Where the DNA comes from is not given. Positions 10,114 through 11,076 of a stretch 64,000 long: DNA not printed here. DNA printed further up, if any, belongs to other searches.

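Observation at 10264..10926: Sulfotransferase gene embedded between the tail-fibre and lysis genes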

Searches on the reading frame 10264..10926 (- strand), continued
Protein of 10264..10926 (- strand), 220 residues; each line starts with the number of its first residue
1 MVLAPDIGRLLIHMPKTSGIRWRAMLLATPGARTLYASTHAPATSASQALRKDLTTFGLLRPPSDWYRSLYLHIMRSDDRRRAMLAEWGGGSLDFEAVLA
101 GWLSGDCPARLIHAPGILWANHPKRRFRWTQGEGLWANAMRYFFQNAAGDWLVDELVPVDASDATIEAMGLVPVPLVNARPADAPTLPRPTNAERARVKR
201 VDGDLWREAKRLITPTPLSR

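Call 38: find_homologous_proteins(query=A2, max_evalue=0.001)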
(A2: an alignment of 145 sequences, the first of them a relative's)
Query A2 (145 sequences) (220 aa, profile of the alignment): 6 proteins with E <= 0.001 among 8000 candidates.
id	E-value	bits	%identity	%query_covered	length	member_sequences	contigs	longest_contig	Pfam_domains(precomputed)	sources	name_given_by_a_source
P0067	6.6e-63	231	29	69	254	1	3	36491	-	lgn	-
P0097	1.7e-61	226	32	42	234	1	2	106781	-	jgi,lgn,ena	jgi:hypothetical protein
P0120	2.4e-54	203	27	42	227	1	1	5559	-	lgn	-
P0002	5.1e-53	198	45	97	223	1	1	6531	-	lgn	-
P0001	4.7e-47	179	100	100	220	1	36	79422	-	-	-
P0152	4.9e-5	41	-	-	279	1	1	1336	-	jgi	-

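Call 39: search_dna_similar(query=window:10264-10926:-, collection=phages, mode=protein, max_evalue=10, max_rows=30)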
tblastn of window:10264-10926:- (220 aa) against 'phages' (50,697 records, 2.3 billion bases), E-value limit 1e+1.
Records with a match: 10; places in all: 10; records where one place covers at least 80% of the query: 0.
Best place of each record, by identity: <60% 10.
By first word of the organism name: Siovirus 5; Roseobacter 2; Pseudomonas 1; Xanthomonas 1; Microcystis 1.
By host as written in the record: - 5; Rosebacter SIO67 2; Pseudomonas aeruginosa PAO1 1; Xanthomonas oryzae pv. oryzae 1; Microcystis wesenbergii 1.
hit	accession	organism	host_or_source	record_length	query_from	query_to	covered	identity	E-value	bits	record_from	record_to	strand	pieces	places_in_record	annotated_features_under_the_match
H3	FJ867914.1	Siovirus americense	-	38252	11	105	43%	30.5%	4e-2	40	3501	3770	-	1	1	record has no annotation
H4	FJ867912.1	Siovirus americense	-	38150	11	105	43%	30.5%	4e-2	40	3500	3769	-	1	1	record has no annotation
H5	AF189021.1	Roseobacter phage SIO1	Rosebacter SIO67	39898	11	105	43%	30.5%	4e-2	40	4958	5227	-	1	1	gp5.1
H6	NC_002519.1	Roseobacter phage SIO1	Rosebacter SIO67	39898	11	105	43%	30.5%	4e-2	40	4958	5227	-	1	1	gp5.1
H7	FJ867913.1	Siovirus americense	-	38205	11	105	43%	30.5%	4e-2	40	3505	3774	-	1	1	record has no annotation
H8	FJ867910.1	Siovirus americense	-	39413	11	105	43%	30.5%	4e-2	40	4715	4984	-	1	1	record has no annotation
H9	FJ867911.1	Siovirus americense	-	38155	11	105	43%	30.5%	4e-2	40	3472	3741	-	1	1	record has no annotation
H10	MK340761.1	Pseudomonas phage vB_PaeM_SCUT-S2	Pseudomonas aeruginosa PAO1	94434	107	179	33%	31.6%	2e+0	35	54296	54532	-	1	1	hypothetical protein (x2)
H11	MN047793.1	Xanthomonas phage Xoo-sp13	Xanthomonas oryzae pv. oryzae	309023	144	201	26%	30.5%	9e+0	33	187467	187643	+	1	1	recombination endonuclease subunit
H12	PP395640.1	Microcystis phage Mwe-JY08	Microcystis wesenbergii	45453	48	88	19%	42.9%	8e+0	34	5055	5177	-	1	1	hypothetical protein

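Call 40: get_annotated_region(hit=H5, flank=5000)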
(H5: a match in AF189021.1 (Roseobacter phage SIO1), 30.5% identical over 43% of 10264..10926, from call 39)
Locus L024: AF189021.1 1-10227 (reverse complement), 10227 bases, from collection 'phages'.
description: Roseobacter phage SIO1, complete genome.
organism: Roseobacter phage SIO1 (NCBI taxid 2905867)
taxonomy: Viruses; Duplodnaviria; Heunggongvirae; Uroviricota; Caudoviricetes; Zobellviridae; Cobavirinae; Siovirus; Siovirus americense
host: Rosebacter SIO67; source: -; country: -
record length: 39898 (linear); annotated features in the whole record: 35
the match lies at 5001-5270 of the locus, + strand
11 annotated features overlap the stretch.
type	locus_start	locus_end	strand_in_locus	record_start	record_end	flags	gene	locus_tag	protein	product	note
CDS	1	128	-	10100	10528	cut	-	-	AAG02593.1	gp10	-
CDS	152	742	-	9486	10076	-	-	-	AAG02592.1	gp9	-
CDS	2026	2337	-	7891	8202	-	-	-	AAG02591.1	gp8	-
CDS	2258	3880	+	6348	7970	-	-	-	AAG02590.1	gp7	-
CDS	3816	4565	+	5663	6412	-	-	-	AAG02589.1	gp6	-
CDS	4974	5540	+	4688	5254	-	-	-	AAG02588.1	gp5.1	-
CDS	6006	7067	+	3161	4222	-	-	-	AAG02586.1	gp4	-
CDS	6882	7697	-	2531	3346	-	-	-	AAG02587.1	gp5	-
CDS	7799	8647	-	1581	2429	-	-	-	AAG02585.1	gp3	-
CDS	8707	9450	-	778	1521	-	-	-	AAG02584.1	gp2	-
CDS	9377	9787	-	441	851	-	-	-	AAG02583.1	gp1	-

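Call 43: find_encoding_contigs(protein=P0097, flank=10000, max_places=3)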
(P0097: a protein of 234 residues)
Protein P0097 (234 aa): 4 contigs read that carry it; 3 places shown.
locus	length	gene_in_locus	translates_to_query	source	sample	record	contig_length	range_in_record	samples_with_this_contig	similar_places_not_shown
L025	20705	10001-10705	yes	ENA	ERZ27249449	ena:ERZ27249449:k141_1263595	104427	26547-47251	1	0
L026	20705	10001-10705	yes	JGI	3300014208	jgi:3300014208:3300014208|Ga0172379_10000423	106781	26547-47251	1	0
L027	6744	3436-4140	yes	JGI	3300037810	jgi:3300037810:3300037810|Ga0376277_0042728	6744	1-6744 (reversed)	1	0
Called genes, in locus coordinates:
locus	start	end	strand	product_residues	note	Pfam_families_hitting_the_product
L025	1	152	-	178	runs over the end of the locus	-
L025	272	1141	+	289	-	-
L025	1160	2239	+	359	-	-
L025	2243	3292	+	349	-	-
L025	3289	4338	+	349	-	-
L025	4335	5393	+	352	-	-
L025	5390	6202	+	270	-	-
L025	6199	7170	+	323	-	-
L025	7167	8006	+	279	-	-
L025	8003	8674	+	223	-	-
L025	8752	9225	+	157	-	-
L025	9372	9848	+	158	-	-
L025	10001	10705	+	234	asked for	-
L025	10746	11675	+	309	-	-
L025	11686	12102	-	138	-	-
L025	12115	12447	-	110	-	-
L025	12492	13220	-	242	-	-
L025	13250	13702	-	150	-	-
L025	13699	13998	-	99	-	-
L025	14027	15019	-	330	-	-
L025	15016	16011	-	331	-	-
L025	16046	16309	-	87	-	PF00216:Bac_DNA_binding (weak)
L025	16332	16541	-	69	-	-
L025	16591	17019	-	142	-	-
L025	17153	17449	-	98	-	-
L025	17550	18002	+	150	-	-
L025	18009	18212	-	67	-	-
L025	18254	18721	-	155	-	PF00226:DnaJ (weak)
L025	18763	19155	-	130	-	-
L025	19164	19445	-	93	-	-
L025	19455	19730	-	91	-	-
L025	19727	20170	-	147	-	PF10263:SprT-like (weak)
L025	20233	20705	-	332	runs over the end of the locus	-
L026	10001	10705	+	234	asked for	-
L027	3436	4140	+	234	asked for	-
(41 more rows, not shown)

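Call 44: find_encoding_contigs(protein=P0067, flank=10000, max_places=3)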
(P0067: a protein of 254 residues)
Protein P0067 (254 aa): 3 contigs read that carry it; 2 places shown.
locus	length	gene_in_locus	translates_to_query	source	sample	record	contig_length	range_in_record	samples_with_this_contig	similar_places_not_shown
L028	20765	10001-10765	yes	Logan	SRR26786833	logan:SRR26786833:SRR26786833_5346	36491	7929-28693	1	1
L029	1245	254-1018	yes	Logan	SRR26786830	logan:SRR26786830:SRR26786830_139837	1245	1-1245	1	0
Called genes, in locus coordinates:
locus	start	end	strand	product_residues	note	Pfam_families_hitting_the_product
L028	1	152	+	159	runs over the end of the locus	-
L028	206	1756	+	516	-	-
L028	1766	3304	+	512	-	PF05133:SPP1_portal (weak)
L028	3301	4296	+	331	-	PF04233:Phage_Mu_F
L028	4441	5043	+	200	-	-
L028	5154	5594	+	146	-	-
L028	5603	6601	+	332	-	PF25209:Phage_capsid_4, PF10124:Mu-like_gpT (weak)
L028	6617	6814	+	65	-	-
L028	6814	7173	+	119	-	-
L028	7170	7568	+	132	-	-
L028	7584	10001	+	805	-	-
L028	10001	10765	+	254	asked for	-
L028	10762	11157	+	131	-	-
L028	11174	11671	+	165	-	-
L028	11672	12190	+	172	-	-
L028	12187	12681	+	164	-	-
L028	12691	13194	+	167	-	-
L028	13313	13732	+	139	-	-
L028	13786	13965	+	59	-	-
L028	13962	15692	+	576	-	-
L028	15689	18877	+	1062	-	-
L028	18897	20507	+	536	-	-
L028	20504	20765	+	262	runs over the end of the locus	-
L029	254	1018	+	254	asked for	-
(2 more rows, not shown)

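Call 45: find_encoding_contigs(protein=P0003, flank=10000, max_places=3)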
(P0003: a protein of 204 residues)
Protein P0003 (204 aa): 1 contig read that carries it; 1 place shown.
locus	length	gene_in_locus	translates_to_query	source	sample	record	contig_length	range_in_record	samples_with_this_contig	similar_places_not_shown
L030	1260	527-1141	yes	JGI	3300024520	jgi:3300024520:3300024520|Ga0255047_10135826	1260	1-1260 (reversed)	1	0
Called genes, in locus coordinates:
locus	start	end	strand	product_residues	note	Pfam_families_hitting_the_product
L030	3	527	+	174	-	?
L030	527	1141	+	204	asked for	-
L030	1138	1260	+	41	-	?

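Call 50: search_protein_families(library=pfam, proteins=[P0045, P0055, P0104, P0091, P0103, P0128, P0051, P0127, P0132], max_evalue=1)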
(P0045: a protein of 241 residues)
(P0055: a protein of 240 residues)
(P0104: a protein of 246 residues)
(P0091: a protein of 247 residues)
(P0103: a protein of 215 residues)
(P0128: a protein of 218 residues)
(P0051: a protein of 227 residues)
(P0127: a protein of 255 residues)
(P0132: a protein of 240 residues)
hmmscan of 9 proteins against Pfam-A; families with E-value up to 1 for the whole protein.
P0045 (241 aa): 0 families

P0055 (240 aa): 0 families

P0104 (246 aa): 0 families

P0091 (247 aa): 0 families

P0103 (215 aa): 1 family
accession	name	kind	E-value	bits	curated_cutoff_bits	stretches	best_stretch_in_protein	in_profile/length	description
PF21077.3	GDH_ACT3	-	0.041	14.1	22.2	1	146-184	31-67/80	Glutamate dehydrogenase, ACT3 domain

P0128 (218 aa): 2 families
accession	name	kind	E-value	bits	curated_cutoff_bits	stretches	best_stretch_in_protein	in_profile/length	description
PF02613.20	Nitrate_red_del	-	0.011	16.3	22.2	1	27-76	21-68/136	Nitrate reductase delta subunit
PF09179.16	TilS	-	0.032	14.9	21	0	68-113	11-48/67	TilS substrate binding domain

P0051 (227 aa): 1 family
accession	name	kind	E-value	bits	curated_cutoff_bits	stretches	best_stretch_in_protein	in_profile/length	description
PF17784.7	Sulfotransfer_4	-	0.0098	16.2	22.8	1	55-87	92-124/215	Sulfotransferase domain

P0127 (255 aa): 0 families

P0132 (240 aa): 0 families

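Call 52: fold_search(model_id=the predicted structure, library=viral)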
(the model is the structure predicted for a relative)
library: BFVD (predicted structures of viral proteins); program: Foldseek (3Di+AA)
matches with E <= 10: 34; with E <= 0.001: 1
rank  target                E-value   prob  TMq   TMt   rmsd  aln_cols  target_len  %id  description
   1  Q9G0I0                2.6e-04  1.00  0.56  0.64   5.3       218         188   22  Gp5.1 [Roseobacter phage SIO1]
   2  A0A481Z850            2.3e-03  1.00  0.53  0.49   7.9       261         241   18  Sulfotransferase family protein [Pithovirus LCPAC201]
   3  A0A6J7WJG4            3.0e-03  1.00  0.48  0.46   8.0       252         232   13  Sulfotransferase [uncultured Caudovirales phage]
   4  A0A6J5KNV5            6.8e-03  0.98  0.47  0.46  10.4       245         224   15  Sulfotransferase family [uncultured Caudovirales phage]
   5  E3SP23                1.8e-02  0.96  0.42  0.46   8.6       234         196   13  Sulfotransferase family protein [Prochlorococcus phage P-SSM7]
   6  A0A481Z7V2            2.0e-02  1.00  0.56  0.51   5.0       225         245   15  Sulfotransferase family protein [Pithovirus LCPAC304]
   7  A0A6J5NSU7            2.4e-02  0.97  0.47  0.51   6.8       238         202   17  Sulfotransferase family protein [uncultured Caudovirales phage]
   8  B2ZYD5                2.4e-02  0.96  0.49  0.40   8.7       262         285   13  Sulfotransferase-like protein [Ralstonia phage phiRSL1]
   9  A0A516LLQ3            3.8e-02  0.69  0.30  0.31  10.4       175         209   15  (no name in the UniProt tables at hand)
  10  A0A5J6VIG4            5.1e-02  0.94  0.49  0.28   6.5       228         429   14  Glycosyltransferase family 25 [Megaviridae environmental sample]
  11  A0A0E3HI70            5.7e-02  0.87  0.46  0.49   8.4       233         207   13  Sulfotransferase family protein [Synechococcus phage ACG-2014f]
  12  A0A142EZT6            1.9e-01  0.84  0.50  0.54   5.8       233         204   14  (no name in the UniProt tables at hand)
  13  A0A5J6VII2            2.1e-01  0.60  0.49  0.39   8.5       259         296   14  Sulfotransferase domain-containing protein [Megaviridae environmental sample]
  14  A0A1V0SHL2            3.8e-01  0.66  0.52  0.25   9.9       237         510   11  Sulfotransferase family protein [Hokovirus HKV1]
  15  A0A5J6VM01            5.3e-01  0.35  0.44  0.34   9.5       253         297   12  Sulfotransferase family-containing protein [Megaviridae environmental sample]
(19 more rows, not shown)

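Call 57: search_protein_families(library=phrogs, proteins=[L028:7584-10001:+, L028:10762-11157:+, L028:11174-11671:+, L025:9372-9848:+, L025:10746-11675:+, L025:8752-9225:+, L001:2-1330:+, L001:2034-2480:+, L001:2484-4010:+, L028:13962-15692:+], max_evalue=0.01)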
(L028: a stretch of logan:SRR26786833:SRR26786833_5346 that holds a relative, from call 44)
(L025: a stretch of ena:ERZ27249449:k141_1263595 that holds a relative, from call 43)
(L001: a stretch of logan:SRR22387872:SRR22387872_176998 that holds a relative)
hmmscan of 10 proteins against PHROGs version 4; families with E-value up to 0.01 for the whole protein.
L028:7584-10001:+ (805 aa): 1 family
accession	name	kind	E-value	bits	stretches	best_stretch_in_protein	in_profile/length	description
phrog_30103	-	unknown function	0.0027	19.1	0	499-532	90-123/130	-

L028:10762-11157:+ (131 aa): 1 family
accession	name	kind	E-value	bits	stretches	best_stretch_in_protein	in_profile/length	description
phrog_161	-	connector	6.5e-07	30.7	1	18-130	8-119/120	head closure Hc1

L028:11174-11671:+ (165 aa): 1 family
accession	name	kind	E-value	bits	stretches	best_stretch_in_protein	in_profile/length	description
phrog_22694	-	unknown function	3.9e-08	34.3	1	31-151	33-153/170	-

L025:9372-9848:+ (158 aa): 0 families

L025:10746-11675:+ (309 aa): 1 family
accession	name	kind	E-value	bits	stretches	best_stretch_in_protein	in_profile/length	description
phrog_10081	-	integration and excision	2.7e-19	70.8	1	120-296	7-185/254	transposase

L025:8752-9225:+ (157 aa): 0 families

L001:2-1330:+ (442 aa): 0 families

L001:2034-2480:+ (148 aa): 0 families

L001:2484-4010:+ (508 aa): 0 families

L028:13962-15692:+ (576 aa): 8 families
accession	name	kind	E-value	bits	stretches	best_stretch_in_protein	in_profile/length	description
phrog_9570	-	tail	8.9e-13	49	1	16-216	57-260/689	tail length tape measure protein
phrog_9483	-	tail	8.4e-12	45.4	1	27-314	36-327/657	tail length tape measure protein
phrog_8462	-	tail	2.6e-11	44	1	29-328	44-300/672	tail length tape measure protein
phrog_2276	-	tail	5.1e-11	43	1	29-213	79-260/673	tail length tape measure protein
phrog_12506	-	tail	4.5e-10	40.4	1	13-155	15-158/218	tail length tape measure protein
phrog_13338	-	unknown function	7.8e-10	38.6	1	20-405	23-409/903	-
phrog_18891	-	tail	1.4e-08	34.1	1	377-491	934-1059/1191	tail length tape measure protein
phrog_8125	-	tail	1.2e-06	28.8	1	28-161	66-200/578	tail length tape measure protein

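Call 62: search_protein_families(library=phrogs, proteins=[L028:7584-10001:+], max_evalue=0.01)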
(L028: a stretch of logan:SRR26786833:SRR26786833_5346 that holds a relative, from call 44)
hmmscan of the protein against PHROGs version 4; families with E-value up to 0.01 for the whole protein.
L028:7584-10001:+ (805 aa): 1 family
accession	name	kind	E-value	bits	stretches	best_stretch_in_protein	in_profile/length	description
phrog_30103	-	unknown function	0.0027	19.1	0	499-532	90-123/130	-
